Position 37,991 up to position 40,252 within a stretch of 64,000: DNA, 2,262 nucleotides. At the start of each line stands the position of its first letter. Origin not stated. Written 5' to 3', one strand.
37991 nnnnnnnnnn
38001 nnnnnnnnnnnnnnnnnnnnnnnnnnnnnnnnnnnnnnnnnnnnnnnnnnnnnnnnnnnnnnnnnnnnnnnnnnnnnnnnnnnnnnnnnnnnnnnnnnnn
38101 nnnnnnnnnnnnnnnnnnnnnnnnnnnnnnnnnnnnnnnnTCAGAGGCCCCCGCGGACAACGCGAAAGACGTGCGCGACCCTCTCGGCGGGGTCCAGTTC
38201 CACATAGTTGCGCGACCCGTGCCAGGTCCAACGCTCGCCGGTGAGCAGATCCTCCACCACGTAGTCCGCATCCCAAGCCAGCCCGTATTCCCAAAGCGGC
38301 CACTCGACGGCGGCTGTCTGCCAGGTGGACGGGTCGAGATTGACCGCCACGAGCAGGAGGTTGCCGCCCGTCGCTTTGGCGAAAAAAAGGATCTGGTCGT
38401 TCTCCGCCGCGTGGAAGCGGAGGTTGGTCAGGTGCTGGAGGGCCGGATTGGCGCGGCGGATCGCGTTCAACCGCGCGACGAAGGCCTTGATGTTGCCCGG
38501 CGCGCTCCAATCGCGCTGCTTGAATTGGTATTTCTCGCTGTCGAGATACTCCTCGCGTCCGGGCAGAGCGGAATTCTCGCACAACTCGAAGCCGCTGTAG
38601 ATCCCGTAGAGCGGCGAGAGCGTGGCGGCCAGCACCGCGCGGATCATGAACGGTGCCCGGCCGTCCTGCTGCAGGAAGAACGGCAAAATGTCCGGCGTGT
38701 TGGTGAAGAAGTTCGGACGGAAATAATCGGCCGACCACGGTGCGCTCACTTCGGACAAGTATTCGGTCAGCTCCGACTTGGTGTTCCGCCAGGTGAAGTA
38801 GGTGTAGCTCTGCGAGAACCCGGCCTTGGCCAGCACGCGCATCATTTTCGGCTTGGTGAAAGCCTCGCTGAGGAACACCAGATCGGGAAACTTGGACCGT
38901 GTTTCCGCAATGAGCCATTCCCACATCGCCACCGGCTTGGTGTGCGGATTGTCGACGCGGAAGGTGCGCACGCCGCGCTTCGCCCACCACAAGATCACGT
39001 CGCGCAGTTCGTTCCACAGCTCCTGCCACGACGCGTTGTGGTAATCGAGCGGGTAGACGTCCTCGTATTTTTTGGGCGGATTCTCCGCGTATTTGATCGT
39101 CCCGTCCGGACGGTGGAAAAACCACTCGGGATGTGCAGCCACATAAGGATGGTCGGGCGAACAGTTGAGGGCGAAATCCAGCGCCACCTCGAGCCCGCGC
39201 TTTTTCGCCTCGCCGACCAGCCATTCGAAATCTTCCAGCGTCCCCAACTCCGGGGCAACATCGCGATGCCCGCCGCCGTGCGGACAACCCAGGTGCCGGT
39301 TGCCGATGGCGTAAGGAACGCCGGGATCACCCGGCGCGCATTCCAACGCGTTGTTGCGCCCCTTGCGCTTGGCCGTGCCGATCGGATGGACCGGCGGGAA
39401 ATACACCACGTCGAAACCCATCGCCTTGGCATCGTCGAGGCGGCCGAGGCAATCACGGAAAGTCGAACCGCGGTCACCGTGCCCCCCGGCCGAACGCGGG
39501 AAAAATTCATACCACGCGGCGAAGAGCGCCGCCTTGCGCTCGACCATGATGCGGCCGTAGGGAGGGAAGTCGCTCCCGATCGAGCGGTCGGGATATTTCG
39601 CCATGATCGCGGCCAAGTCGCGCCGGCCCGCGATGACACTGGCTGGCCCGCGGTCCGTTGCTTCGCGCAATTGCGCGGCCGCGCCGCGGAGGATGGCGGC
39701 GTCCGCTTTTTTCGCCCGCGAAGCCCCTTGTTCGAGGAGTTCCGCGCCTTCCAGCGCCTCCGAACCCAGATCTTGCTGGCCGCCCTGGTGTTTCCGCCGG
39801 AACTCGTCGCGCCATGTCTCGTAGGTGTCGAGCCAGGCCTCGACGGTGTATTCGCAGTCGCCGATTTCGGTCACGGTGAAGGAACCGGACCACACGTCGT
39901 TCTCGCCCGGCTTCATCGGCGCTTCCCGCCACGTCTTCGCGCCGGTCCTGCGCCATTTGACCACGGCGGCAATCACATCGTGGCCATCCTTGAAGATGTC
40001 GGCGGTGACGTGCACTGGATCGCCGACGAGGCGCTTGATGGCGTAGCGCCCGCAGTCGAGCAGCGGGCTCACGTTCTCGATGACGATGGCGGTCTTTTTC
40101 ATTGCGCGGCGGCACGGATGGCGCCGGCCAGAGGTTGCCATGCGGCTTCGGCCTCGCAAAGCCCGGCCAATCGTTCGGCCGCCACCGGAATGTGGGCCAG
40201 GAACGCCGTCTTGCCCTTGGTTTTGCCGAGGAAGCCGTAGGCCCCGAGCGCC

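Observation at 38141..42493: GNAT / nucleotidyltransferase / anomeric-kinase trio fused by 4-nt overlaps to glgE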

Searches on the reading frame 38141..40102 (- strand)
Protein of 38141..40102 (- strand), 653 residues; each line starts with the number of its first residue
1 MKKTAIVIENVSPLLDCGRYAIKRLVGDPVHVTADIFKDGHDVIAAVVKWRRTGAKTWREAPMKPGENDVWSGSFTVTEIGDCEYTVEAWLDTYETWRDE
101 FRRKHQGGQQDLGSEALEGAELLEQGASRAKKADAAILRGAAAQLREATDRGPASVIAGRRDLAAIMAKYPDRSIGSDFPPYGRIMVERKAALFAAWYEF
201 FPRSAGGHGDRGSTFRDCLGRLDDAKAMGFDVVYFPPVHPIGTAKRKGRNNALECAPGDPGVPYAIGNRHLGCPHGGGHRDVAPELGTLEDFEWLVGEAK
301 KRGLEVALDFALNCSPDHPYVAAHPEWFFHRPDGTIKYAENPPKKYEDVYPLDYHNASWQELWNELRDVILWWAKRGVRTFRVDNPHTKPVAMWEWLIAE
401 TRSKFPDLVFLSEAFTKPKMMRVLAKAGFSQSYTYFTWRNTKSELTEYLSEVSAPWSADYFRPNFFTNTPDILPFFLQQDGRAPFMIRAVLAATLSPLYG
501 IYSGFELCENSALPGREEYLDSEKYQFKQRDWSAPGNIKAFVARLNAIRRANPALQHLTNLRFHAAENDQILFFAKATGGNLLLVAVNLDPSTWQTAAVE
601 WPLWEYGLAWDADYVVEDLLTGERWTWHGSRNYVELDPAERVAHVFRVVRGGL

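Call 8: search_protein_families(library=pfam, proteins=[window:38141-40102:-])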
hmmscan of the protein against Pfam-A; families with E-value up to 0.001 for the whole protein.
window:38141-40102:- (653 aa): 4 families
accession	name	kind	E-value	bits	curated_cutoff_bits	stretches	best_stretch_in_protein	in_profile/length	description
PF11896.14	GlgE_dom_N_S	-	5.8e-54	183.6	25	1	6-189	3-179/179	Alpha-1,4-glucan:maltose-1-phosphate maltosyltransferase, domain N/S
PF21702.3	GLGE_C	-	1.2e-25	90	27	1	563-648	1-87/87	GLGE, C-terminal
PF00128.31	Alpha-amylase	-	5.1e-06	26.4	22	1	279-349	56-132/446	Alpha amylase, catalytic domain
PF11941.14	DUF3459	-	1.8e-05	25.5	22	1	542-612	2-72/90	Domain of unknown function (DUF3459)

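Call 9: search_protein_families(library=ncbifam, proteins=[window:38141-40102:-])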
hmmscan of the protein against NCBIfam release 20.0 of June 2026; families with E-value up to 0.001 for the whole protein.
window:38141-40102:- (653 aa): 7 families
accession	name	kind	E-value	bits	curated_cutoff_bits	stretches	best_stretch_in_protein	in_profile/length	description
TIGR02456.1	treS_nterm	equivalog_domain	8.3e-09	34.5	678.35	1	280-323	66-110/539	maltose alpha-D-glucosyltransferase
NF051899.1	BetGalacBglAAgro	equivalog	1.1e-08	34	900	0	279-320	65-107/537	beta-galactosidase BglA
NF041321.1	Alpha-amyl_MalA_Halo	equivalog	1.3e-08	33.7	875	1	281-414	321-455/666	alpha-amylase MalA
TIGR02403.1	trehalose_treC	equivalog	3.1e-08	32.7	799.05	1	281-320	66-106/544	alpha,alpha-phosphotrehalase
NF008183.0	PRK10933.1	subfamily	7.3e-05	21.6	535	0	281-318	72-110/551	alpha,alpha-phosphotrehalase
NF041090.1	Cyc-maltodext_AglB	equivalog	8.5e-05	21.5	540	0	282-421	104-243/470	cyclomaltodextrinase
NF008051.0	PRK10785.1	equivalog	0.00064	18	568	0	536-591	507-560/607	maltodextrin glucosidase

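Call 12: search_solved_structures(query=window:38141-40102:-, max_evalue=0.00001)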
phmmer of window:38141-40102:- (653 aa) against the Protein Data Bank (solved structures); distinct sequences matched with E-value up to 0.00001: 42.
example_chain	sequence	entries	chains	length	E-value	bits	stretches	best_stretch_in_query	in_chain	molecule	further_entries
3zss_A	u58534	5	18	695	2.2e-188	631.3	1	8-650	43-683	PUTATIVE GLUCANOHYDROLASE PEP1A | PUTATIVE GLUCANOHYDROLASE PEP1A GLGE ISOFORM 1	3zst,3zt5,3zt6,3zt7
5cvs_A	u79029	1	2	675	1.4e-187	628.7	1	8-650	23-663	Alpha-1,4-glucan:maltose-1-phosphate maltosyltransferase 1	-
4u2y_A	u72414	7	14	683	1.5e-187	628.6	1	8-650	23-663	Alpha-1,4-glucan:maltose-1-phosphate maltosyltransferase 1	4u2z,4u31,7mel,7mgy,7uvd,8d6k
4cn4_A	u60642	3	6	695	1.5e-187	628.5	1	8-650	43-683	ALPHA-1,4-GLUCAN:MALTOSE-1-PHOSPHATE MALTOSYLTRANSFERASE 1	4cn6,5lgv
5vsj_A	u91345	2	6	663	2.2e-187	628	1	8-650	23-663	Alpha-1,4-glucan:maltose-1-phosphate maltosyltransferase 1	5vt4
4cn1_A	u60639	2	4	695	2.9e-187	627.6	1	8-650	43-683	ALPHA-1,4-GLUCAN: MALTOSE-1-PHOSPHATE MALTOSYLTRANSFERASE 1 | Alpha-1,4-glucan:maltose-1-phosphate maltosyltransferase 1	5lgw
5cgm_A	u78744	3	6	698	4.3e-163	547.7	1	60-647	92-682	Alpha-1,4-glucan:maltose-1-phosphate maltosyltransferase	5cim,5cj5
4u33_A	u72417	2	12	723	4.1e-156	524.6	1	62-647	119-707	Alpha-1,4-glucan:maltose-1-phosphate maltosyltransferase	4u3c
3dhu_A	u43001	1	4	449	2.9e-19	72.4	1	214-418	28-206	Alpha-amylase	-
4gkl_A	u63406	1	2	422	1.8e-10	43.3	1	198-467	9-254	Alpha-amylase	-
7jjn_A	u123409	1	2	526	3.3e-08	35.8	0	281-351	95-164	Glycosidases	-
5a2a_A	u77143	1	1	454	6.1e-08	34.9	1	282-501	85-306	APO FORM OF ANOXYBACILLUS ALPHA-AMYLASES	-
5a2b_A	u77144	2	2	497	7.2e-08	34.7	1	282-500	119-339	ANOXYBACILLUS ALPHA-AMYLASE | ALPHA-AMYLASE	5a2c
4e2o_A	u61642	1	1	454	3.5e-07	32.4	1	281-479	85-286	Alpha-amylase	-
8ids_A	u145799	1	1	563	7.2e-07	31.4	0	278-321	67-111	Alpha-glucosidase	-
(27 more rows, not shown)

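Call 49: search_dna_similar(query=window:38141-40102:-, collection=plasmids, mode=protein, max_evalue=1e-20, max_rows=25)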
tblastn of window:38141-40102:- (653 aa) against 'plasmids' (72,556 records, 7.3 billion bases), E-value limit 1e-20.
Records with a match: 321; places in all: 321; records where one place covers at least 80% of the query: 317.
Best place of each record, by identity: <60% 321.
By first word of the organism name: Rhizobium 139; Ralstonia 134; Streptomyces 11; Paracoccus 6; Azospirillum 5; Burkholderia 5; Cupriavidus 3; Caballeronia 3; Sinorhizobium 3; Croceicoccus 2; and 9 more.
By predicted mobility (MOB-suite, as given by PLSDB): non-mobilizable 140; mobilizable 112; conjugative 69.
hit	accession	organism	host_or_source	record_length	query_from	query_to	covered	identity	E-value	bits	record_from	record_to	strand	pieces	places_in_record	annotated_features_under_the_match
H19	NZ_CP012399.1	Chelatococcus sp. CO-6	whole organism,Shengli Oilfield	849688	6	649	99%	50.9%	0e+0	627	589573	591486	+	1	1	none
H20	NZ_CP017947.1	Bosea sp. Tri-49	Oxytropis triphylla,cell culture,root ...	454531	6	651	99%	50.1%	0e+0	627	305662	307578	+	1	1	alpha-1,4-glucan--maltose-1-phosphate maltosyltransferase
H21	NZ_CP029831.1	Azospirillum ramasamyi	single cell,Cow dung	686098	6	653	99%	49.4%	0e+0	616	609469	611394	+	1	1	maltotransferase domain-containing protein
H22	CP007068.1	Rhizobium leguminosarum bv. trifolii CB782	plant root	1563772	6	648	98%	49.6%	0e+0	581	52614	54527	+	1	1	alpha-amylase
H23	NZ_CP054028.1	Rhizobium hidalgonense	Pisum sativum l. (pea),Pure culture,Pea ...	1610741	6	648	98%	49.6%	0e+0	581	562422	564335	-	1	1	record has no annotation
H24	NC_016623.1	Azospirillum lipoferum 4B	-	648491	1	653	100%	48.4%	0e+0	608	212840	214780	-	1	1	maltotransferase domain-containing protein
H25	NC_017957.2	Tistrella mobilis KA081020-065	-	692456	2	649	99%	48.7%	0e+0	598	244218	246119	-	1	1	alpha-1,4-glucan--maltose-1-phosphate maltosyltransferase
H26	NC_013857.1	Azospirillum sp. B510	-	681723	6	649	99%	48.9%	0e+0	610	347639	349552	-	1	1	maltotransferase domain-containing protein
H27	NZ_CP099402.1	Rhizobium sp. Pop5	Phaseolus vulgaris,Cell culture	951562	6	638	97%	49.8%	0e+0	578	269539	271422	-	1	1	alpha-1,4-glucan--maltose-1-phosphate maltosyltransferase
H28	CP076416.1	Ralstonia solanacearum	tobacco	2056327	6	648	98%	48.9%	0e+0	606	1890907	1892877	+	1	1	DUF3416 domain-containing protein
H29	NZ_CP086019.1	Ralstonia sp. RS642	sunflower,cell culture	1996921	6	648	98%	48.9%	0e+0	606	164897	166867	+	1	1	none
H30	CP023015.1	Ralstonia solanacearum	Solanum tuberosum,single cell,Potato ...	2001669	6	648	98%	48.9%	0e+0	606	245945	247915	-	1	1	DUF3416 domain-containing protein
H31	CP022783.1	Ralstonia solanacearum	Solanum tuberosum,single cell,Potato ...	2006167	6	648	98%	48.9%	0e+0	606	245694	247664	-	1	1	DUF3416 domain-containing protein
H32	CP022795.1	Ralstonia solanacearum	Solanum tuberosum,single cell,Potato ...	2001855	6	648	98%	48.9%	0e+0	606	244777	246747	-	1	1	DUF3416 domain-containing protein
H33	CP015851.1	Ralstonia solanacearum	Rhizoma kaempferiae,cell culture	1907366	6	648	98%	48.9%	0e+0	606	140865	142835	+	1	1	Alpha-amylase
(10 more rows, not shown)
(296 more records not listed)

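Call 50: get_annotated_region(hit=H20, flank=9000)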
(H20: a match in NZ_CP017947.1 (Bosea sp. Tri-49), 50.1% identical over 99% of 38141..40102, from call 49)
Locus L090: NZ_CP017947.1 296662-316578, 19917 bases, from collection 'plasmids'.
description: Bosea sp. Tri-49 plasmid unnamed1, complete sequence
organism: Bosea sp. Tri-49 (NCBI taxid 1867715)
taxonomy: Bacteria; Pseudomonadota; Alphaproteobacteria; Hyphomicrobiales; Boseaceae; Bosea; Bosea sp. Tri-49
host: -; source: Oxytropis triphylla,cell culture,root nodule; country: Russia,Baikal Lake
typing (MOB-suite, as given by PLSDB): non-mobilizable; mating-pair formation MPF_T
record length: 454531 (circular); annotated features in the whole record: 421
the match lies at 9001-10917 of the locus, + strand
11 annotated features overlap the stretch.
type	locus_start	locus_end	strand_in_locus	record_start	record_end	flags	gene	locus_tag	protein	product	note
CDS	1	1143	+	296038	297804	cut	-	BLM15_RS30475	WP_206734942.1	M20/M25/M40 family metallo-hydrolase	-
CDS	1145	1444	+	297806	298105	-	-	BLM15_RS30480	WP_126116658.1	hypothetical protein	-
CDS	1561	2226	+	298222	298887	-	-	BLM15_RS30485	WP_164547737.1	Crp/Fnr family transcriptional regulator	GO:0006355 - regulation of DNA-templated transcription [Evidence IEA]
CDS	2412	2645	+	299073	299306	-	-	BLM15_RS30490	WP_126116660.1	hypothetical protein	-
CDS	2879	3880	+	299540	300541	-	-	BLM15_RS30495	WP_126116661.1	DUF72 domain-containing protein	-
CDS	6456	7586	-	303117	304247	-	-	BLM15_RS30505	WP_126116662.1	YihY/virulence factor BrkB family protein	-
CDS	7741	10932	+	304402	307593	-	-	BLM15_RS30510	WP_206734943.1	alpha-1,4-glucan--maltose-1-phosphate maltosyltransferase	-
CDS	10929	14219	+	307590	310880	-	treS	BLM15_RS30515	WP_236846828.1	maltose alpha-D-glucosyltransferase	GO:0005991 - trehalose metabolic process [Evidence IEA]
CDS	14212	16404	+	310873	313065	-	glgB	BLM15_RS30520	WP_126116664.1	1,4-alpha-glucan branching protein GlgB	GO:0005975 - carbohydrate metabolic process [Evidence IEA]; GO:0005978 - glycogen biosynthetic process [Evidence IEA]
CDS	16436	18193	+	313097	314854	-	treZ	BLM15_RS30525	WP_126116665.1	malto-oligosyltrehalose trehalohydrolase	GO:0005992 - trehalose biosynthetic process [Evidence IEA]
CDS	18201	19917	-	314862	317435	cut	treY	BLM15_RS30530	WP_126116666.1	malto-oligosyltrehalose synthase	GO:0005992 - trehalose biosynthetic process [Evidence IEA]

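Call 73: search_solved_structures(query=window:38141-40102:-, max_evalue=1e-150, show_alignments=1)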
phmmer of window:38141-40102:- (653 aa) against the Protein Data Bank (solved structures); distinct sequences matched with E-value up to 1e-150: 8.
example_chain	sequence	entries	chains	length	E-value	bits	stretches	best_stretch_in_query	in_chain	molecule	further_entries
3zss_A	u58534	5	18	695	2.2e-188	631.3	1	8-650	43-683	PUTATIVE GLUCANOHYDROLASE PEP1A | PUTATIVE GLUCANOHYDROLASE PEP1A GLGE ISOFORM 1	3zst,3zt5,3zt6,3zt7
5cvs_A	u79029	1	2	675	1.4e-187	628.7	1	8-650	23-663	Alpha-1,4-glucan:maltose-1-phosphate maltosyltransferase 1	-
4u2y_A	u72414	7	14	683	1.5e-187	628.6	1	8-650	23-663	Alpha-1,4-glucan:maltose-1-phosphate maltosyltransferase 1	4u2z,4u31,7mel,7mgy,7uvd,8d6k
4cn4_A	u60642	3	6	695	1.5e-187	628.5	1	8-650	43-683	ALPHA-1,4-GLUCAN:MALTOSE-1-PHOSPHATE MALTOSYLTRANSFERASE 1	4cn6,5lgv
5vsj_A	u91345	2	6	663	2.2e-187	628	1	8-650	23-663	Alpha-1,4-glucan:maltose-1-phosphate maltosyltransferase 1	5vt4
4cn1_A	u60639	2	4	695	2.9e-187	627.6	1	8-650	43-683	ALPHA-1,4-GLUCAN: MALTOSE-1-PHOSPHATE MALTOSYLTRANSFERASE 1 | Alpha-1,4-glucan:maltose-1-phosphate maltosyltransferase 1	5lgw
5cgm_A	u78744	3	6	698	4.3e-163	547.7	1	60-647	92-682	Alpha-1,4-glucan:maltose-1-phosphate maltosyltransferase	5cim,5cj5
4u33_A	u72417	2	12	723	4.1e-156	524.6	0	62-647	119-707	Alpha-1,4-glucan:maltose-1-phosphate maltosyltransferase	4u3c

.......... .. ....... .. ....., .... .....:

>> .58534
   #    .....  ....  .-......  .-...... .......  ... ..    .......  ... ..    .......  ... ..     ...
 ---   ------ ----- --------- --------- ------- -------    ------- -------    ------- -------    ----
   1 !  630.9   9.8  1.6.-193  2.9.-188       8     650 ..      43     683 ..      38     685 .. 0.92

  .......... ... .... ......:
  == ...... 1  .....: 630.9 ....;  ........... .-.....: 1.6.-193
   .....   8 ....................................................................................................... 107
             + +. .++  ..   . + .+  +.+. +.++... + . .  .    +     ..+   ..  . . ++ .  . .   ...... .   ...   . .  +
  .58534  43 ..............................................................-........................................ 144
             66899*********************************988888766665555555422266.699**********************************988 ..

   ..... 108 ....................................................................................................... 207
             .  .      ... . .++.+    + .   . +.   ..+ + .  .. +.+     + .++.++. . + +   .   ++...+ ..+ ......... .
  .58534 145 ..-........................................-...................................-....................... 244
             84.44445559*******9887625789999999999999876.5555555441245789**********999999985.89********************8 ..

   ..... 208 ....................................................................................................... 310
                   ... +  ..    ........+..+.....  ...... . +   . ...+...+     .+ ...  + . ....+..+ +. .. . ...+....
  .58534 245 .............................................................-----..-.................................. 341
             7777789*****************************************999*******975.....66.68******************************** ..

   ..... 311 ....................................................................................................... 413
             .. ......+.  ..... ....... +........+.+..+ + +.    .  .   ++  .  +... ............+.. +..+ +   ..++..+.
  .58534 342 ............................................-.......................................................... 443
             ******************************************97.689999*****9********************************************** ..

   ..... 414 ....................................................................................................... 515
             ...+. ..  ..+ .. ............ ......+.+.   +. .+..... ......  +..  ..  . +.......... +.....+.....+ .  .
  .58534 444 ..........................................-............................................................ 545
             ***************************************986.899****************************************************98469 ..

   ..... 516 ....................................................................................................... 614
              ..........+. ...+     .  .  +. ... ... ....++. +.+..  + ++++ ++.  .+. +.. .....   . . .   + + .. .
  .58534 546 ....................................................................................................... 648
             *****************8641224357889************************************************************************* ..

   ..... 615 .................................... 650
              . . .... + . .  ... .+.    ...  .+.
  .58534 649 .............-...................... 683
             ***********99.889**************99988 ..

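Call 85: find_homologous_proteins(query=window:38141-40102:-, max_evalue=1e-50)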
Query window:38141-40102:- (653 aa): 8000 proteins with E <= 1e-50 among 8000 candidates; the best 120 are listed.
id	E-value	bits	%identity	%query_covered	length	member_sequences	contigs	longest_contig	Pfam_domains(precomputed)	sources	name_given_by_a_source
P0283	0.0e+0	1440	93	100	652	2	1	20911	PF11896.15,PF21702.4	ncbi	-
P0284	0.0e+0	1390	89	100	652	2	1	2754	PF00128.32,PF11896.15,PF21702.4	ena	-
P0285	0.0e+0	1389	88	100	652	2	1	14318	PF11896.15,PF21702.4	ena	-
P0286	0.0e+0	1388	89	100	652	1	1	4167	PF00128.32,PF11896.15,PF21702.4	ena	-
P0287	0.0e+0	1387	89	100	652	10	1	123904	PF00128.32,PF11896.15,PF21702.4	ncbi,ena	-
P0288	0.0e+0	1385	89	100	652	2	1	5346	PF00128.32,PF11896.15,PF21702.4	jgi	jgi:starch synthase (maltosyl-transferring)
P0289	0.0e+0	1383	88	100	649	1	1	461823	PF00128.32,PF11896.15,PF21702.4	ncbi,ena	-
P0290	0.0e+0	1383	89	100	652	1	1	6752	PF00128.32,PF11896.15,PF21702.4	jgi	jgi:starch synthase (maltosyl-transferring)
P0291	0.0e+0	1383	89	100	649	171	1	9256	PF00128.32,PF11896.15,PF21702.4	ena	-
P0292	0.0e+0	1362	87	100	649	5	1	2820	PF00128.32,PF11896.15,PF21702.4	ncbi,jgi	jgi:starch synthase (maltosyl-transferring)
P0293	0.0e+0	1362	87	99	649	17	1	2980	PF11896.15,PF21702.4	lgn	-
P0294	0.0e+0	1356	86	100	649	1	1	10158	PF00128.32,PF11896.15,PF21702.4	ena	-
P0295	0.0e+0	1353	86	100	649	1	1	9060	PF00128.32,PF11896.15,PF21702.4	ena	-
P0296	0.0e+0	1352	86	100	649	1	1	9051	PF00128.32,PF11896.15,PF21702.4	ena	-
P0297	0.0e+0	1349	87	100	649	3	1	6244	PF00128.32,PF11896.15,PF21702.4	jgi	jgi:starch synthase (maltosyl-transferring)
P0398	6.1e-284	962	63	99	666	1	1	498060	PF00128.32,PF11896.15,PF21702.4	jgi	-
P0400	1.2e-283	961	63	99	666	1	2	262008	PF00128.32,PF11896.15,PF21702.4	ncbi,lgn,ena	-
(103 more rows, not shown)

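Call 86: find_encoding_contigs(protein=P0398, flank=10000, max_places=1)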
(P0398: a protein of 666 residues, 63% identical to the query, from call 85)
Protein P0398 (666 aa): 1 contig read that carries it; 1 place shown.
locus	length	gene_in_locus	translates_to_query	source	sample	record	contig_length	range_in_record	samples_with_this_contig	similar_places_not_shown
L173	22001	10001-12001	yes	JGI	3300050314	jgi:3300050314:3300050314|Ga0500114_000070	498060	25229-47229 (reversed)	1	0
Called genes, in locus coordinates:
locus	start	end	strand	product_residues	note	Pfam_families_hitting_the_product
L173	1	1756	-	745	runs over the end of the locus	PF18072:FGAR-AT_linker, PF00586:AIRS, PF02769:AIRS_C, PF00586:AIRS, PF02769:AIRS_C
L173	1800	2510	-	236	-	PF07685:GATase_3, PF13507:GATase_5, PF01965:DJ-1_PfpI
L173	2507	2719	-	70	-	PF02700:PurS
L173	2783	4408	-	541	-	PF20154:LNT_N, PF00795:CN_hydrolase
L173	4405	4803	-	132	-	-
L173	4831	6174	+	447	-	PF03845:Spore_permease, PF13520:AA_permease_2, PF00324:AA_permease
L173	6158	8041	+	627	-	PF01839:FG-GAP (faint), PF13517:FG-GAP_3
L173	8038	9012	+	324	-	PF00483:NTP_transferase, PF12804:NTP_transf_3 (weak), PF25084:LbH_EIF2B (faint), PF25087:GMPPB_C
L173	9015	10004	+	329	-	PF01636:APH, PF19974:TCAD9 (weak)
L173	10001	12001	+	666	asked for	PF11896:GlgE_dom_N_S, PF00128:Alpha-amylase (faint), PF21702:GLGE_C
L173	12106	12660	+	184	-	PF02622:DUF179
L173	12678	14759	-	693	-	PF17191:RecG_wedge, PF00270:DEAD, PF04851:ResIII, PF00271:Helicase_C, PF19833:RecG_dom3_C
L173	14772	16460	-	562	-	PF01368:DHH, PF02272:DHHA1, PF17768:RecJ_OB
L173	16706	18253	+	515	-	PF00682:HMGL-like, PF22617:HCS_D2, PF08502:LeuA_dimer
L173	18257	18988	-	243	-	PF03734:YkuD (weak)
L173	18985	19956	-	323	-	PF01370:Epimerase, PF04321:RmlD_sub_bind (faint), PF07993:NAD_binding_4 (faint)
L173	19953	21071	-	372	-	-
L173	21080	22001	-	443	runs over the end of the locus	PF00155:Aminotran_1_2, PF01053:Cys_Met_Meta_PP (weak), PF01212:Beta_elim_lyase (weak)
